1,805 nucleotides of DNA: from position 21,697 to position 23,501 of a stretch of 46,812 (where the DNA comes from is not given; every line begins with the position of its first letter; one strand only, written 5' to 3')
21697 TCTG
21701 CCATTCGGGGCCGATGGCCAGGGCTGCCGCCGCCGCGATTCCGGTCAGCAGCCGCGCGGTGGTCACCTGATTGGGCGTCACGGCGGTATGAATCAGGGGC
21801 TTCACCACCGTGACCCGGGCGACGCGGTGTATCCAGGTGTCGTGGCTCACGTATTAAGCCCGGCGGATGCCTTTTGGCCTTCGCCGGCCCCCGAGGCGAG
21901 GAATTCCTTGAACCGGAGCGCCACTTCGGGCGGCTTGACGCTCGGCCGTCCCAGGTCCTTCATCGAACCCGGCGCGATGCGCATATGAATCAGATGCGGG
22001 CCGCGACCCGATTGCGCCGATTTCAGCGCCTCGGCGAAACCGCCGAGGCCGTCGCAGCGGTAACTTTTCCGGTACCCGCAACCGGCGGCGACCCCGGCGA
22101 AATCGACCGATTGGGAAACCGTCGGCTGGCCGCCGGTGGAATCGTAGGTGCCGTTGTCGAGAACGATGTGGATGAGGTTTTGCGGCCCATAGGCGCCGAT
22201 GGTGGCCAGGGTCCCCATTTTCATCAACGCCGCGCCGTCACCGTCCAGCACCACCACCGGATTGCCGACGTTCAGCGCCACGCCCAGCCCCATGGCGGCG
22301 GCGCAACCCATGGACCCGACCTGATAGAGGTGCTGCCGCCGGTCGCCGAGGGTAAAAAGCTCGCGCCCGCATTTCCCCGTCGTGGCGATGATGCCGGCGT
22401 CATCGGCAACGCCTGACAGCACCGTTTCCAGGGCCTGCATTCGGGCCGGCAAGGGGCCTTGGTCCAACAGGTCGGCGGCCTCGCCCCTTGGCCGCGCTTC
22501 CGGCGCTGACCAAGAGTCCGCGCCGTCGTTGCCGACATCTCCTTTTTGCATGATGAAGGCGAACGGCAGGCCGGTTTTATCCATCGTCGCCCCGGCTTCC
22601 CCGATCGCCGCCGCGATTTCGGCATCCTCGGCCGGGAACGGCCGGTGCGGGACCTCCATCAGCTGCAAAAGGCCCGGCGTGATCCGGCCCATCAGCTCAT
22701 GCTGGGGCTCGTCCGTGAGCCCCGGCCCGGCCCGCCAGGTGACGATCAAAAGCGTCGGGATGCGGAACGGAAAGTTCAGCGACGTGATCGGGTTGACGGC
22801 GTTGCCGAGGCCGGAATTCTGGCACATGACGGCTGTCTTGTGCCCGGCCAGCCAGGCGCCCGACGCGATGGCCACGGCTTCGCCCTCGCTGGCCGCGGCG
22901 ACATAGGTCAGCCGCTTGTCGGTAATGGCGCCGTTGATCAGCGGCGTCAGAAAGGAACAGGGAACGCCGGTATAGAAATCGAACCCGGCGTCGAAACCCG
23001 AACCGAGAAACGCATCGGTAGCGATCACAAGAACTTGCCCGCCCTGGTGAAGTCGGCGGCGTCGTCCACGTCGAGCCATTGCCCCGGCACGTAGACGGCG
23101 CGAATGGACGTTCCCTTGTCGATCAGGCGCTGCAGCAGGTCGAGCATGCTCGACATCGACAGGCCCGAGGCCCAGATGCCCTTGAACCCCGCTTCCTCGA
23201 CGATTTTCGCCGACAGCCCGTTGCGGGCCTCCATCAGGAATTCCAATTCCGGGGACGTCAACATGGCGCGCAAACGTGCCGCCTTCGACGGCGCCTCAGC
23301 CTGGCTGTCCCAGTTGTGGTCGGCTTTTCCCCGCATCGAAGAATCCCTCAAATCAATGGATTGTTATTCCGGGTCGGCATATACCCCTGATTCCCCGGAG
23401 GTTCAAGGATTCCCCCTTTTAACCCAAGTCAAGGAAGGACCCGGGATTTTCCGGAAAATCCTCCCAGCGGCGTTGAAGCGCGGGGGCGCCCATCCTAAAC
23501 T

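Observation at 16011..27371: Phosphonate / activated head-group module embedded inside the hopanoid locus: a candidate make-flip-export pathway for a head-group-modified lipid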

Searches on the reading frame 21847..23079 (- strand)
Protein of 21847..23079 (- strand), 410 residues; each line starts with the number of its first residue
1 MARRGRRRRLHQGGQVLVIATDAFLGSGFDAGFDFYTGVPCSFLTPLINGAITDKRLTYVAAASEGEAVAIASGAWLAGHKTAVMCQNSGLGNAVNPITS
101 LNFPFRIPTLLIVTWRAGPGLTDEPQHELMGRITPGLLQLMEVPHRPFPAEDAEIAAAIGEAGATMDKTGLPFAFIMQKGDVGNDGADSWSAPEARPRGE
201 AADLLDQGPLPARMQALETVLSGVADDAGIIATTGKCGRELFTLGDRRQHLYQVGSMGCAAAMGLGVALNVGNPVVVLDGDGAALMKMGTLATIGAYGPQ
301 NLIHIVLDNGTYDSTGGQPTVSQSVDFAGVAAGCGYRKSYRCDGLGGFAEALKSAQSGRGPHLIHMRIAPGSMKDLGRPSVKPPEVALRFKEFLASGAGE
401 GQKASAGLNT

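Call 4: search_protein_families(library=pfam, proteins=[window:21847-23079:-], max_evalue=0.01)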
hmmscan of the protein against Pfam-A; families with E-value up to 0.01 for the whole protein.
window:21847-23079:- (410 aa): 3 families
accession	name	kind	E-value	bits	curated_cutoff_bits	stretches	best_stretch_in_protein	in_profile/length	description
PF02775.26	TPP_enzyme_C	-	7.5e-18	65.2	21.9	1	253-365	26-150/151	Thiamine pyrophosphate enzyme, C-terminal TPP binding domain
PF02776.23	TPP_enzyme_N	-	3.7e-09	36.8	26.8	1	31-117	14-101/119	Thiamine pyrophosphate enzyme, N-terminal TPP binding domain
PF01855.24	POR_N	-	0.0098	16.1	27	0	55-121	36-101/231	Pyruvate flavodoxin/ferredoxin oxidoreductase, thiamine diP-bdg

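Call 6: search_protein_families(library=ncbifam, proteins=[window:21847-23079:-], max_evalue=0.001)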
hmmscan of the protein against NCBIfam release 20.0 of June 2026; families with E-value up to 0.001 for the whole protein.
window:21847-23079:- (410 aa): 18 families
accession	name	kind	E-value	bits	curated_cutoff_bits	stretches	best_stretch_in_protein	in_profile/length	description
TIGR03297.1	Ppyr-DeCO2ase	equivalog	1.1e-129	432.6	312.5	1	32-394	1-360/360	phosphonopyruvate decarboxylase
TIGR03846.1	sulfopy_beta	equivalog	1.8e-39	135.5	221.5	1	213-393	1-180/182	sulfopyruvate decarboxylase subunit beta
NF004813.0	PRK06163.1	equivalog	6.9e-33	114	240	1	219-392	21-194/202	hypothetical protein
TIGR03845.1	sulfopyru_alph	equivalog_domain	4.8e-24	85.1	147.95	1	30-176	10-154/160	sulfopyruvate decarboxylase subunit alpha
NF005760.0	PRK07586.1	equivalog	1.1e-07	31.3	363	0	215-313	341-443/514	acetolactate synthase large subunit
TIGR04377.1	myo_inos_iolD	equivalog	2.6e-07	29.7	715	0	208-314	388-499/616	3D-(3,5/4)-trihydroxycyclohexane-1,2-dione acylhydrolase (decyclizing)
NF006052.0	PRK08199.1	subfamily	1.5e-06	26.8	539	1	254-371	414-540/559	thiamine pyrophosphate protein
NF005470.0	PRK07064.1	equivalog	1.4e-05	24.3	495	1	235-368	386-529/552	thiamine pyrophosphate-binding protein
NF005114.0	PRK06546.1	equivalog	2.4e-05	23.1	893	1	225-370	372-531/578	pyruvate dehydrogenase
TIGR03254.1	oxalate_oxc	equivalog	0.00025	19.9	739.4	1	238-378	398-547/554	oxalyl-CoA decarboxylase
NF006016.1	PRK08155.1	equivalog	0.00026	19.6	870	0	254-369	408-533/554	acetolactate synthase large subunit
TIGR00118.1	acolac_lg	equivalog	0.00029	19.4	538.35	0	255-311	410-466/557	biosynthetic-type acetolactate synthase large subunit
NF005040.0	PRK06457.1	equivalog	0.0003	19.3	788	0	215-299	350-442/549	pyruvate dehydrogenase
NF005507.0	PRK07119.1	subfamily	0.00057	18.8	399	1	15-122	4-113/352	3-methyl-2-oxobutanoate dehydrogenase subunit VorB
TIGR03394.1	indol_phenyl_DC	equivalog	0.00067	18.6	554.5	1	195-374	344-526/535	indolepyruvate/phenylpyruvate decarboxylase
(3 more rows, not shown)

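Call 9: find_related_loci(query=window:21847-23025:-, collection=genome_contigs, flank=10000)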
Query window:21847-23025:- (392 aa) in genome_contigs; peptide patterns used: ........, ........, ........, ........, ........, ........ (x = any residue, [..] = any of these).
600 stretches matched a pattern (row limit reached: there are more); 572 encode a relative of the query (tblastn E <= 1e-3); the best 80 are kept; 80 distinct loci.
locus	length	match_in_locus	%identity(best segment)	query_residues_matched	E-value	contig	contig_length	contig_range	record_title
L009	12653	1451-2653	88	1-389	0e+0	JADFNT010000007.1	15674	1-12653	MAG: Proteobacteria bacterium isolate B64T3L14 B64T3L14_NODE2434, whole genome shotgun sequence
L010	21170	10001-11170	77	1-389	0e+0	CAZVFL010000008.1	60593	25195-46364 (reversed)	MAG TPA_asm: uncultured Thalassospiraceae bacterium isolate binchicken_co202_61 genome assembly, contig: NODE_98_length_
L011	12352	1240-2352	81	6-376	0e+0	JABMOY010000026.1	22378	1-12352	MAG: Rhodospirillales bacterium isolate bin.246 k141_814678, whole genome shotgun sequence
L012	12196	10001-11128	78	1-376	0e+0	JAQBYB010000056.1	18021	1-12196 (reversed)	MAG: Proteobacteria bacterium isolate casp150-mb.300 NODE_8144_length_18021_cov_0.109028, whole genome shotgun sequence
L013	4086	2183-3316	76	1-378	0e+0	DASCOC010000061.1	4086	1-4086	MAG TPA_asm: Rhodospirillales bacterium isolate Fu_MAG_144 c_000000408026, whole genome shotgun sequence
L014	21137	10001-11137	68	1-380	2e-168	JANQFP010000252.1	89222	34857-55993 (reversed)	MAG: Rhodospirillales bacterium isolate PL23a_bin.98 k99_1064151, whole genome shotgun sequence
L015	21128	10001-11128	68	1-378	7e-165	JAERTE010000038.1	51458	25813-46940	MAG: Rhodospirillaceae bacterium isolate BH24 c_000000003031, whole genome shotgun sequence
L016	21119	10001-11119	65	6-378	3e-164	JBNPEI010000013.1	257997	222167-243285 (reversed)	MAG: Rhodospirillales bacterium isolate fr_S2C249 S2CNODE_16_length_257997_cov_14_479590, whole genome shotgun sequence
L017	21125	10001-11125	64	1-376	2e-163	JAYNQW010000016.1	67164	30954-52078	MAG: Rhodospirillaceae bacterium isolate 139539_COM_concoct_bins.tsv.212 NODE_381_length_67164_cov_6.631212, whole genom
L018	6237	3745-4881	65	1-380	1e-163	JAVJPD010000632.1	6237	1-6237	MAG: Rhodospirillales bacterium isolate A1-SPW-39 k141_28218, whole genome shotgun sequence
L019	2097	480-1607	64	1-377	6e-175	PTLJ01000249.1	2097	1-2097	MAG: Alphaproteobacteria bacterium MarineAlpha3_Bin4 CFH05_249, whole genome shotgun sequence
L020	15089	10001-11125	66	1-376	5e-162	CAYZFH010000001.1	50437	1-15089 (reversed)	MAG TPA_asm: uncultured Rhizobiaceae bacterium isolate SRP292972_co2_151 genome assembly, contig: NODE_584_length_50437_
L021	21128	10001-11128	67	1-378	9e-162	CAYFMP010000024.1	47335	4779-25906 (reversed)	MAG TPA_asm: uncultured Thalassospiraceae bacterium isolate ERP019367_co2_114 genome assembly, contig: NODE_683_length_4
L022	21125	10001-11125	64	1-376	5e-161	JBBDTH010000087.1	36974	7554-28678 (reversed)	MAG: Rhodospirillales bacterium isolate LejiaC_61_12 Lejia_C_2616_length_36974_cov_7, whole genome shotgun sequence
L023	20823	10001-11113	64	6-376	1e-160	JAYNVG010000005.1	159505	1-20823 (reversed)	MAG: Thalassospiraceae bacterium isolate 139561_S162_metabat_bins_2.tsv.241 NODE_48_length_159505_cov_10.148153, whole g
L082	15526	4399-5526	69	1-378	1e-166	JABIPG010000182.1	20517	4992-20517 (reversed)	MAG: Rhodospirillaceae bacterium isolate SI072_bin112 k141_1840141, whole genome shotgun sequence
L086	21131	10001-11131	63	1-378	9e-149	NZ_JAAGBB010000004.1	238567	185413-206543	Plastoroseomonas hellenica strain LMG 31523 contig00004, whole genome shotgun sequence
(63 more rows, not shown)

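Call 37: search_dna_similar(query=window:21847-23025:-, collection=plasmids, mode=protein, max_rows=25, max_evalue=1e-30)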
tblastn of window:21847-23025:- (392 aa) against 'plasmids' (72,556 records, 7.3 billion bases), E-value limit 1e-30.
Records with a match: 25; places in all: 25; records where one place covers at least 80% of the query: 25.
Best place of each record, by identity: 60-80% 1; <60% 24.
By first word of the organism name: Mycetohabitans 9; Rhizobium 6; Burkholderia 4; Roseomonas 1; Azospirillum 1; Cupriavidus 1; Streptomyces 1; Segatella 1; Fulvitalea 1.
By predicted mobility (MOB-suite, as given by PLSDB): non-mobilizable 21; conjugative 4.
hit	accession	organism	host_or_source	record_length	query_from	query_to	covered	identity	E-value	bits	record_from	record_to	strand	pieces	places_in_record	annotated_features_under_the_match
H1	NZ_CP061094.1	Roseomonas marmotae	Marmota himalayana,pure culture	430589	1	376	96%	62.9%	1e-128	414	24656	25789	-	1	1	aepY: phosphonopyruvate decarboxylase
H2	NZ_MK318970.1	Rhizobium rhizogenes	-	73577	17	378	92%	57.2%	2e-111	365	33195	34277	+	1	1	aepY: phosphonopyruvate decarboxylase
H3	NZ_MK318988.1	Rhizobium rhizogenes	-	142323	17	378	92%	57.2%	2e-111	365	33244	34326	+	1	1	aepY: phosphonopyruvate decarboxylase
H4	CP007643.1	Rhizobium etli bv. phaseoli str. IE4803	Phaseolus vulgaris,whole organism,nodule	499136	1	381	97%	50.5%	7e-104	343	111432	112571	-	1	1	phosphonopyruvate decarboxylase protein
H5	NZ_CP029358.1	Azospirillum thermophilum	cell culture,hot spring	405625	1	376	96%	50.8%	3e-94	315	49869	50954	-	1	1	aepY: phosphonopyruvate decarboxylase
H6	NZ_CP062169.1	Mycetohabitans endofungorum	Rhizopus microsporus,bacterial ...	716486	6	381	96%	49.3%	1e-89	302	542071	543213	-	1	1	aepY: phosphonopyruvate decarboxylase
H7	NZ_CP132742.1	Mycetohabitans endofungorum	Rhizopus microsporus,culture isolated ...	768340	6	381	96%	49.0%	9e-91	305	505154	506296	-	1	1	aepY: phosphonopyruvate decarboxylase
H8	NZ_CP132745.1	Mycetohabitans endofungorum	-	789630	6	381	96%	49.0%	9e-91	305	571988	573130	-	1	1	aepY: phosphonopyruvate decarboxylase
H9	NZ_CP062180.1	Mycetohabitans endofungorum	Rhizopus microsporus,bacterial ...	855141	6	381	96%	49.0%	9e-91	305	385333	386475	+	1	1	aepY: phosphonopyruvate decarboxylase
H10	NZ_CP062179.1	Mycetohabitans endofungorum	Rhizopus microsporus,bacterial ...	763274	6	381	96%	48.8%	1e-88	300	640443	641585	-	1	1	aepY: phosphonopyruvate decarboxylase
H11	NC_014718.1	Mycetohabitans rhizoxinica HKI 454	-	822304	6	381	96%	48.2%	1e-88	300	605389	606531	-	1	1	aepY: phosphonopyruvate decarboxylase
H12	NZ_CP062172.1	Mycetohabitans rhizoxinica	Rhizopus microsporus,bacterial ...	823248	6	381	96%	48.2%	2e-88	299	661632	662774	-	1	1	aepY: phosphonopyruvate decarboxylase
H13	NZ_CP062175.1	Mycetohabitans rhizoxinica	Rhizopus microsporus,bacterial culture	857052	6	381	96%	48.2%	2e-88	299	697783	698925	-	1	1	aepY: phosphonopyruvate decarboxylase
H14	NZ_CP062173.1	Mycetohabitans rhizoxinica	Rhizopus microsporus,bacterial ...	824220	6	381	96%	48.2%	3e-88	298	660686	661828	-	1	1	aepY: phosphonopyruvate decarboxylase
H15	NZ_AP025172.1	Cupriavidus sp. P-10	-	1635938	1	382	97%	47.3%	1e-89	302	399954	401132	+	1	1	none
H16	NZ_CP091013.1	Burkholderia cenocepacia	-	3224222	1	384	98%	47.1%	2e-88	299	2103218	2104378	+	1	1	none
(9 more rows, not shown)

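Call 38: get_annotated_region(hit=H1, flank=15000)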
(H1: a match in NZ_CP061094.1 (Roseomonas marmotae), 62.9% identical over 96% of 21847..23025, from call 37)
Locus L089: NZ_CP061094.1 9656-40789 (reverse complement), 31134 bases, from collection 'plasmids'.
description: Roseomonas marmotae strain 1318 plasmid p1318-3
organism: Roseomonas marmotae (NCBI taxid 2768161)
taxonomy: Bacteria; Pseudomonadota; Alphaproteobacteria; Rhodospirillales; Acetobacteraceae; Roseomonas; Roseomonas marmotae
host: -; source: Marmota himalayana,pure culture; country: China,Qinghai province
typing (MOB-suite, as given by PLSDB): non-mobilizable
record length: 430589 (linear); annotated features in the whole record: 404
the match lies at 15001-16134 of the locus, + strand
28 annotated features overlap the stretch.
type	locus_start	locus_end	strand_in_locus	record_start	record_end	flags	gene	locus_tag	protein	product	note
CDS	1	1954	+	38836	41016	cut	-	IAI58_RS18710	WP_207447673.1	molybdopterin cofactor-binding domain-containing protein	-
CDS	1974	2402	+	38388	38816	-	soxX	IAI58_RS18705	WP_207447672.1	sulfur oxidation c-type cytochrome SoxX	-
CDS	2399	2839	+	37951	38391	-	-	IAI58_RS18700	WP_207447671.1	thiosulfate oxidation carrier protein SoxY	-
CDS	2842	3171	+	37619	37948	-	-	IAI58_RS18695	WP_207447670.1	thiosulfate oxidation carrier complex protein SoxZ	-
CDS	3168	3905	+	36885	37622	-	soxA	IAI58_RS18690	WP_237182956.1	sulfur oxidation c-type cytochrome SoxA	GO:0019417 - sulfur oxidation [Evidence IEA]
CDS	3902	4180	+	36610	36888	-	-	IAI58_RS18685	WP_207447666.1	c-type cytochrome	-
CDS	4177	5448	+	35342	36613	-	-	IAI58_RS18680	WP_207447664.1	NAD(P)/FAD-dependent oxidoreductase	-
CDS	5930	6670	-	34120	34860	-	-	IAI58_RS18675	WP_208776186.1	VacJ family lipoprotein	-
CDS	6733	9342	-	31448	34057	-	-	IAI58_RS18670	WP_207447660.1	MMPL family transporter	-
CDS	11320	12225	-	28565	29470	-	-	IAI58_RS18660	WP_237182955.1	polyprenyl synthetase family protein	GO:0008299 - isoprenoid biosynthetic process [Evidence IEA]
CDS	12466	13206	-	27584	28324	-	-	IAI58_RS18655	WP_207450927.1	phosphocholine cytidylyltransferase family protein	-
CDS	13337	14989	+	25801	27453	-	aepX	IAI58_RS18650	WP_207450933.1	phosphoenolpyruvate mutase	GO:0019634 - organic phosphonate metabolic process [Evidence IEA]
CDS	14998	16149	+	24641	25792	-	aepY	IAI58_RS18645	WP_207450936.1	phosphonopyruvate decarboxylase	GO:0017000 - antibiotic biosynthetic process [Evidence IEA]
CDS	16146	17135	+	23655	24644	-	-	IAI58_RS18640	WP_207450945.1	lysylphosphatidylglycerol synthase domain-containing protein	-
CDS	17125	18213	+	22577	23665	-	-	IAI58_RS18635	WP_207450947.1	2-aminoethylphosphonate--pyruvate transaminase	GO:0019700 - organic phosphonate catabolic process [Evidence IEA]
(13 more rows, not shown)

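Call 39: get_annotated_region(hit=H16, flank=12000)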
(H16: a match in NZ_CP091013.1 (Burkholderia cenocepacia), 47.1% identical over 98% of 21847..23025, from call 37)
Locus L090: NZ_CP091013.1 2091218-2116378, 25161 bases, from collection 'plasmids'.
description: Burkholderia cenocepacia strain CMCC(B)23006 plasmid unnamed1, complete sequence
organism: Burkholderia cenocepacia (NCBI taxid 95486)
taxonomy: Bacteria; Pseudomonadota; Betaproteobacteria; Burkholderiales; Burkholderiaceae; Burkholderia; Burkholderia cenocepacia
host: -; source: -; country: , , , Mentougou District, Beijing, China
typing (MOB-suite, as given by PLSDB): non-mobilizable
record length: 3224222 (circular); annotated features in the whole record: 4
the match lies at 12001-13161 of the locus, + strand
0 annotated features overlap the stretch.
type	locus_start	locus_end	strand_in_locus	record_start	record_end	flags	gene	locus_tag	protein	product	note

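Call 61: search_protein_families(library=pfam, proteins=[L010:8337-10001:+, L090:8500-9516:+, L090:14288-14905:+, L090:7017-7712:+, L082:3383-4222:-, L011:2385-4103:-, L011:5129-6043:+, L011:6653-7396:+, L089:16146-17135:+, L009:369-941:+], max_evalue=0.001)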
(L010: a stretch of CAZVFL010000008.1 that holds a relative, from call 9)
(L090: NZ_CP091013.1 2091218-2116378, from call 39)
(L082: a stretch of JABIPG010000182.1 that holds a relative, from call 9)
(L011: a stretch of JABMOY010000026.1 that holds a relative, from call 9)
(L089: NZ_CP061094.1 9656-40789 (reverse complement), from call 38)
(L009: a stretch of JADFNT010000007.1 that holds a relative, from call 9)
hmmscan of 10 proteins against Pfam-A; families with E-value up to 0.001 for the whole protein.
L010:8337-10001:+ (554 aa): 3 families
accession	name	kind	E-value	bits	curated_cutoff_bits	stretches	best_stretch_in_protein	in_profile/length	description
PF13714.12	PEP_mutase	-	4.9e-63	213.3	31.5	1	24-267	2-239/240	Phosphoenolpyruvate phosphomutase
PF12804.13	NTP_transf_3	-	3.3e-14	53.8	27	1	312-431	1-123/160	MobA-like NTP transferase domain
PF00483.29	NTP_transferase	-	7.4e-05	22.9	21.2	1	312-369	2-60/245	Nucleotidyl transferase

L090:8500-9516:+ (338 aa): 1 family
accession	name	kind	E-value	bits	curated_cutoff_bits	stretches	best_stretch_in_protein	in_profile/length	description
PF03706.18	LPG_synthase_TM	-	7.4e-27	95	33.4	1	16-310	3-295/302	Lysylphosphatidylglycerol synthase TM region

L090:14288-14905:+ (205 aa): 0 families

L090:7017-7712:+ (231 aa): 1 family
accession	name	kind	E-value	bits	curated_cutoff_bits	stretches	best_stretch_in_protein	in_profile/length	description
PF01066.26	CDP-OH_P_transf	-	2.5e-14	54.3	22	1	36-158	3-119/152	CDP-alcohol phosphatidyltransferase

L082:3383-4222:- (279 aa): 1 family
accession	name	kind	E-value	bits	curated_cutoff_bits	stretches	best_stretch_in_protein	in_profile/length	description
PF06942.17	GlpM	-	8.2e-05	23.5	25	0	23-122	1-97/107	GlpM protein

L011:2385-4103:- (572 aa): 1 family
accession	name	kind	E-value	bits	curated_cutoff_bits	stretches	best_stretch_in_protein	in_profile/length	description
PF08238.18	Sel1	-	2.2e-57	189.9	30.7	6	431-466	1-36/36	Sel1 repeat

L011:5129-6043:+ (304 aa): 5 families
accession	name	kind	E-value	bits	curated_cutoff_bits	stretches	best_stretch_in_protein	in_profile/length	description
PF21783.3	YNCE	-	3.6e-12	46.7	27.1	1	123-193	28-94/339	YNCE-like beta-propeller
PF25174.1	Beta-prop_THOC3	-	4.3e-09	36.2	305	1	93-208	55-168/272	THOC3 beta-propeller domain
PF10282.15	Lactonase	-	5.7e-08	32.8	21.7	1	136-198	253-320/344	Lactonase, 7-bladed beta-propeller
PF13360.13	PQQ_2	-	1.4e-05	25.3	27.6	1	80-281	18-224/233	Outer membrane protein assembly factor BamB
PF02239.22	Cytochrom_D1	-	2.1e-05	23.7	25.5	0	185-247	9-71/368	Cytochrome D1 heme domain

L011:6653-7396:+ (247 aa): 1 family
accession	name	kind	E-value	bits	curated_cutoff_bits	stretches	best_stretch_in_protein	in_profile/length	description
PF02683.22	DsbD_TM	-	8e-20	71.5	27.1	1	9-224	5-215/219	Cytochrome C biogenesis protein transmembrane domain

L089:16146-17135:+ (329 aa): 1 family
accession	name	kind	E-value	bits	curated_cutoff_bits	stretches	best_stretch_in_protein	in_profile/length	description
PF03706.18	LPG_synthase_TM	-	1e-27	97.8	33.4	1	10-300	2-296/302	Lysylphosphatidylglycerol synthase TM region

L009:369-941:+ (191 aa): 0 families

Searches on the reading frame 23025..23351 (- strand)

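Call 4: search_protein_families(library=pfam, proteins=[window:23025-23351:-], max_evalue=0.01)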
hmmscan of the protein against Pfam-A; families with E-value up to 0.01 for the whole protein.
window:23025-23351:- (108 aa): 1 family
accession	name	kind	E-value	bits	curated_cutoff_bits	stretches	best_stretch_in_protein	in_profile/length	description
PF13714.12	PEP_mutase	-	1.3e-05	25.4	31.5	1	27-70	1-44/240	Phosphoenolpyruvate phosphomutase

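Call 6: search_protein_families(library=ncbifam, proteins=[window:23025-23351:-], max_evalue=0.001)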
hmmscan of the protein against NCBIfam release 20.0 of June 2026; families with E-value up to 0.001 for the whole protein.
window:23025-23351:- (108 aa): 3 families
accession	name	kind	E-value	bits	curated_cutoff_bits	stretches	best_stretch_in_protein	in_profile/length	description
TIGR02320.1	PEP_mutase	equivalog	8.5e-10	38.1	319.55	1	27-69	1-51/284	phosphoenolpyruvate mutase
TIGR02321.1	Pphn_pyruv_hyd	equivalog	5e-08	32.4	374.4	1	23-69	3-49/290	phosphonopyruvate hydrolase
TIGR02319.1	CPEP_Pphonmut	equivalog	0.00092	18.5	420.05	1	22-72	3-54/294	carboxyvinyl-carboxyphosphonate phosphorylmutase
